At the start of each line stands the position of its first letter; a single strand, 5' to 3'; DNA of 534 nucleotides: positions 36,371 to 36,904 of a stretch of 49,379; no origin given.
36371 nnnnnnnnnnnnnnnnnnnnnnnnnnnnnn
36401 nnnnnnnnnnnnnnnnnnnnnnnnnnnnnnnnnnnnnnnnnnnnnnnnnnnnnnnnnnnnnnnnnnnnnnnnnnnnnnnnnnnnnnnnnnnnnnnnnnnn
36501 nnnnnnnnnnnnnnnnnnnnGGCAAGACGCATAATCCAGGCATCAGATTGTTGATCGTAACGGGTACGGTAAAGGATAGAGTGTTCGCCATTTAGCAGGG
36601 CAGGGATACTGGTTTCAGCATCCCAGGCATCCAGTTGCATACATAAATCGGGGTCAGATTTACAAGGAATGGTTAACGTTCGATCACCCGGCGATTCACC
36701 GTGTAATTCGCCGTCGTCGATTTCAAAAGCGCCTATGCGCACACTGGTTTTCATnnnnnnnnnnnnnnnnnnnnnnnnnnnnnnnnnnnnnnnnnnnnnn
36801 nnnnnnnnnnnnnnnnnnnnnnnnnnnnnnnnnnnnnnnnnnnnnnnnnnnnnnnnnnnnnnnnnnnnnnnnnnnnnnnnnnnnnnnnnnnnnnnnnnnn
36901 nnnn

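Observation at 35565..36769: Lambda-type phosphatase PphA beside two tiny unassigned ORFs (yebW, yebV)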

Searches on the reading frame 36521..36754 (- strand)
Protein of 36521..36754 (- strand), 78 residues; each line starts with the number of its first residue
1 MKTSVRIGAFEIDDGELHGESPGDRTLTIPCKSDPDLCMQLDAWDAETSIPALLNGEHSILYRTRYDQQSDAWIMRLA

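Call 7: search_protein_families(proteins=[window:36521-36754:-], library=phrogs, max_evalue=0.01)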
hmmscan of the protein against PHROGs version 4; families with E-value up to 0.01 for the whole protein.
window:36521-36754:- (78 aa): 0 families

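Call 8: search_protein_families(proteins=[window:36521-36754:-], library=ncbifam, max_evalue=0.01)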
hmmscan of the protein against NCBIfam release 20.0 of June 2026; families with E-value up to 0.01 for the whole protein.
window:36521-36754:- (78 aa): 0 families

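Call 10: search_dna_similar(query=window:36521-36754:-, collection=phages, mode=protein, max_evalue=1, max_rows=20)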
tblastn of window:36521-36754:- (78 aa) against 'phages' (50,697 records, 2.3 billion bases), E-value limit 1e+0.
No match.

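Call 14: profile_search(protein=window:36521-36754:-)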
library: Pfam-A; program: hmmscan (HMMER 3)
A. the first sequence (78 residues): domains with independent E <= 10: 1; with E <= 0.001: 1
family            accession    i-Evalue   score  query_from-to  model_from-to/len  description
DUF1480           PF07351.18    2.2e-42   143.4       2-77          3-78/78  Protein of unknown function (DUF1480)

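Call 27: search_solved_structures(query=window:36521-36754:-, max_evalue=1, show_alignments=1)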
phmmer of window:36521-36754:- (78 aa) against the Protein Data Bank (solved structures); distinct sequences matched with E-value up to 1: 1.
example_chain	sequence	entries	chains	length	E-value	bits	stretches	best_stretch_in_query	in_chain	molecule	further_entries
8vva_A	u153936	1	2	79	5.7e-43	147.6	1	2-78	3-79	DUF1480 domain-containing protein, YebV family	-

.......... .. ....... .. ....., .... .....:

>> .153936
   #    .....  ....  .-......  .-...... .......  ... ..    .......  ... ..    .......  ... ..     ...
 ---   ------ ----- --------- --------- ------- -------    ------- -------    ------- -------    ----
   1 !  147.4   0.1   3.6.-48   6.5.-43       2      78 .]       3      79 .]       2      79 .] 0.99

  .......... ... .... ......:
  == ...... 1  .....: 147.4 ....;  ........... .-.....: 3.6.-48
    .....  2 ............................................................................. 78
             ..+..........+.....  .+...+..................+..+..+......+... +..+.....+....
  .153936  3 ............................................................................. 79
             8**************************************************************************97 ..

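Call 31: find_homologous_proteins(query=window:36521-36754:-, max_evalue=0.001)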
Query window:36521-36754:- (78 aa): 199 proteins with E <= 0.001 among 206 candidates; the best 120 are listed.
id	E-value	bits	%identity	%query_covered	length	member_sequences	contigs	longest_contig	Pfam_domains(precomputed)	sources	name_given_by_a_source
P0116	1.2e-45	170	99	99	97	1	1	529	PF07351.20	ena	-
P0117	1.3e-44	167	100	96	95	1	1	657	PF07351.20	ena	-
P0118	3.7e-42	159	99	91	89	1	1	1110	PF07351.20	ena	-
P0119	4.1e-42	159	99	91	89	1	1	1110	PF07351.20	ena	-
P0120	9.3e-42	158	74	100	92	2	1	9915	PF07351.20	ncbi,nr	ncbi:hypothetical protein LTSEJOH_0626 [Salmonella enterica subsp. enterica serovar Johannesburg str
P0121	4.1e-41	156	87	100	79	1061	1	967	PF07351.20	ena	-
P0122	5.6e-41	156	87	100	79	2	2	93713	PF07351.20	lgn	-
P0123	9.2e-41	155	86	100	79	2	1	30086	PF07351.20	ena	-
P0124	1.4e-40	154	94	100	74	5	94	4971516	PF07351.20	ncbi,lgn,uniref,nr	ncbi:TPA: DUF1480 family protein [Shigella dysenteriae]|uniref:DUF1480 family protein n=1 Tax=Entero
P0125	2.9e-40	153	85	100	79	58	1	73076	PF07351.20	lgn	-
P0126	3.0e-40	153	87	100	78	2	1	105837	PF07351.20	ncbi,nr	ncbi:YebV family protein [Intestinirhabdus alba]|nr:YebV family protein [Intestinirhabdus alba]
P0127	4.8e-40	153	92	99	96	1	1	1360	PF07351.20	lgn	-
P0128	6.1e-40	152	92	99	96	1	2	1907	PF07351.20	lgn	-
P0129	6.6e-40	152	86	100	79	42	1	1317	PF07351.20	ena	-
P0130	9.2e-40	152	85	100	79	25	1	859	PF07351.20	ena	-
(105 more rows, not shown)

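Call 33: find_related_loci(query=A1, collection=genome_contigs, flank=6000)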
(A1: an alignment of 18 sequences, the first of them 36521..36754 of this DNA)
Query A1 (78 aa) in genome_contigs; peptide patterns used: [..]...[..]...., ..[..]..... (x = any residue, [..] = any of these).
333 stretches matched a pattern; 213 encode a relative of the query (tblastn E <= 1e-3); the best 80 are kept; 80 distinct loci.
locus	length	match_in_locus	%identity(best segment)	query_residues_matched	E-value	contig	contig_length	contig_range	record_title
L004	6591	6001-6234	97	1-78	1e-49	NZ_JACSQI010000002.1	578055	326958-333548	Escherichia whittamii strain Sa2BVA5 NODE_2_length_578055_cov_7.746463, whole genome shotgun sequence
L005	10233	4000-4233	97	1-78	2e-49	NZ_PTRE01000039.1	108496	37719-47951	Escherichia sp. MOD1-EC7003 MOD1-EC7003_39_length_108496_cov_107, whole genome shotgun sequence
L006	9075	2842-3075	96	1-78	2e-49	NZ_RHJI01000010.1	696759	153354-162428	Escherichia sp. E1V33 1V33_10_consensus, whole genome shotgun sequence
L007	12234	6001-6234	96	1-78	7e-49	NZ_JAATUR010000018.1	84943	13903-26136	Escherichia coli strain SCPM-O-B-8794 18length=84943, whole genome shotgun sequence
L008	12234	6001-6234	95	1-78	2e-48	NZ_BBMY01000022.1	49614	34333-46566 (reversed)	Escherichia albertii NBRC 107761 = DSM 17582 strain NBRC 107761, whole genome shotgun sequence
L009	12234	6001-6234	92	1-78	1e-47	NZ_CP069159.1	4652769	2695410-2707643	Citrobacter sp. R56 chromosome, complete genome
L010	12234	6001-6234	92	1-78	2e-47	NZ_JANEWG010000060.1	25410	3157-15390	Citrobacter sp. Awk 4 510132-22-60, whole genome shotgun sequence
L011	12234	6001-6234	91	1-78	1e-46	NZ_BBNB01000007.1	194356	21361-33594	Citrobacter sedlakii NBRC 105722, whole genome shotgun sequence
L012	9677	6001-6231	91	1-77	1e-46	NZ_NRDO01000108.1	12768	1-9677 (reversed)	Citrobacter sp. NCU1 contig_108, whole genome shotgun sequence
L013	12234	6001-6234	90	1-78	2e-46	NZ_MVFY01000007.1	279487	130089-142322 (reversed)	Citrobacter portucalensis strain A60 A60_S7_L001_NODE_7_length_279487_cov_21.1854, whole genome shotgun sequence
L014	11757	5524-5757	88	1-78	3e-46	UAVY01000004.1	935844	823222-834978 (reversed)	Citrobacter koseri strain NCTC10786 genome assembly, contig: ERS513143SCcontig000004, whole genome shotgun sequence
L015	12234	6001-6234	88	1-78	9e-46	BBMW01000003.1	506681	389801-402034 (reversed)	Citrobacter werkmanii NBRC 105721 DNA, contig: CIWKM03, whole genome shotgun sequence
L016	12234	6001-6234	88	1-78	9e-46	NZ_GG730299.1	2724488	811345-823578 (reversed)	Citrobacter youngae ATCC 29220 Scfld0, whole genome shotgun sequence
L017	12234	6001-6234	86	1-78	1e-45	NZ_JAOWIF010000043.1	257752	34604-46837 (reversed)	Citrobacter sp. Cu233 236, whole genome shotgun sequence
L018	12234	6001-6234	88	1-78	9e-46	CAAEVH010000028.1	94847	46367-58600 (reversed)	MAG TPA_asm: uncultured Raoultella sp., isolate HGM20637, WGS project CAAEVH010000000 data, contig: ERS608581_38_k95_440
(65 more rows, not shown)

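Call 95: search_protein_families(proteins=[window:36521-36754:-], library=padloc, max_evalue=0.01)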
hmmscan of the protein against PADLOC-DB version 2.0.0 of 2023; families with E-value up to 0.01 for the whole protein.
window:36521-36754:- (78 aa): 0 families
